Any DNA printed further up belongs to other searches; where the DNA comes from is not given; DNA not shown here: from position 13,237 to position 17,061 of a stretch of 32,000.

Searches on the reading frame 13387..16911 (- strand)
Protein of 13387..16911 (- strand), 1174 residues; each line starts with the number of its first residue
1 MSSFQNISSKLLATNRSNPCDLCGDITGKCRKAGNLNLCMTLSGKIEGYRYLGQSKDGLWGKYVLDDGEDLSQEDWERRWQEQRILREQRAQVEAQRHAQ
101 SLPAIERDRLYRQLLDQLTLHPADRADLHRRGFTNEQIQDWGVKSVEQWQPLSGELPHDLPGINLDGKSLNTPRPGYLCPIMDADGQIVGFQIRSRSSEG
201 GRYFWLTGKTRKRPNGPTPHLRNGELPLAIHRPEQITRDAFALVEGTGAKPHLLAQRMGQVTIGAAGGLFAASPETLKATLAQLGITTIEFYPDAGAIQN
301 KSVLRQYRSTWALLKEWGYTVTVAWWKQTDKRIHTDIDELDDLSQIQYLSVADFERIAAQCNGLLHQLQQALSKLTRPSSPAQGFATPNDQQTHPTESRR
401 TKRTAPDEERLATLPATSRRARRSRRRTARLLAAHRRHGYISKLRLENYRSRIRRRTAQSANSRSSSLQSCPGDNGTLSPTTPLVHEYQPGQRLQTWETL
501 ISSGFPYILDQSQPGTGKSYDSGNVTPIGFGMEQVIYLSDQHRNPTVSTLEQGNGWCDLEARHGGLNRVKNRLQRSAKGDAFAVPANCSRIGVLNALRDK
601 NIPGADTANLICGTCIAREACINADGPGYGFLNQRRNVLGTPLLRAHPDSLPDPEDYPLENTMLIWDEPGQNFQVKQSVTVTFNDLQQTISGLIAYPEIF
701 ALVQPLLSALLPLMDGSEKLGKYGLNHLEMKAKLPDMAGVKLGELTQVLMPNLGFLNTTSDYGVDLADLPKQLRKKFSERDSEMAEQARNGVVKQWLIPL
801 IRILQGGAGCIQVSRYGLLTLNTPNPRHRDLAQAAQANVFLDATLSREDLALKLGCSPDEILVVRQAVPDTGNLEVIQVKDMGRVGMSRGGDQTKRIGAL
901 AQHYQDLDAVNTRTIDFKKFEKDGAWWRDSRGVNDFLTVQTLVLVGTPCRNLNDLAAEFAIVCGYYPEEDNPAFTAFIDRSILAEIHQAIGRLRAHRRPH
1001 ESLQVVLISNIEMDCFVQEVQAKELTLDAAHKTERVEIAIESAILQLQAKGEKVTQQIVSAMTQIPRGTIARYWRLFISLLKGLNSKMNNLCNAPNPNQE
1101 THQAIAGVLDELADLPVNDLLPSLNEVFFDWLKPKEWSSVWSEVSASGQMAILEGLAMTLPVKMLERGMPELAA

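Call 8: search_protein_families(library=pfam, proteins=[window:13387-16911:-], max_evalue=0.01)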
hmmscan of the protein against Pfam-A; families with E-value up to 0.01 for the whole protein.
window:13387-16911:- (1174 aa): 0 families

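Call 34: search_protein_families(library=ncbifam, proteins=[window:13387-16911:-], max_evalue=0.01)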
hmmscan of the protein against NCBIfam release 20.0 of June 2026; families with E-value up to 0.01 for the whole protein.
window:13387-16911:- (1174 aa): 0 families

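Call 82: search_protein_families(library=padloc, proteins=[window:13387-16911:-], max_evalue=0.01)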
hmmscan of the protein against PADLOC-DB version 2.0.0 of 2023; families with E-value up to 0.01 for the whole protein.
window:13387-16911:- (1174 aa): 1 family
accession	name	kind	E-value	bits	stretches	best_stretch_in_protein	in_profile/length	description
PDLC03800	RTasDnaG-like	-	0.0071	13.1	0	89-211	148-271/550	DRT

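Call 83: search_protein_families(library=phrogs, proteins=[window:13387-16911:-], max_evalue=0.001)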
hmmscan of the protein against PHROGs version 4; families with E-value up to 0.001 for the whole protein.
window:13387-16911:- (1174 aa): 1 family
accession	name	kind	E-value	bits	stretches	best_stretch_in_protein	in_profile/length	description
phrog_47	-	DNA, RNA and nucleotide metabolism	0.00039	20.1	1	127-203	153-209/947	DNA primase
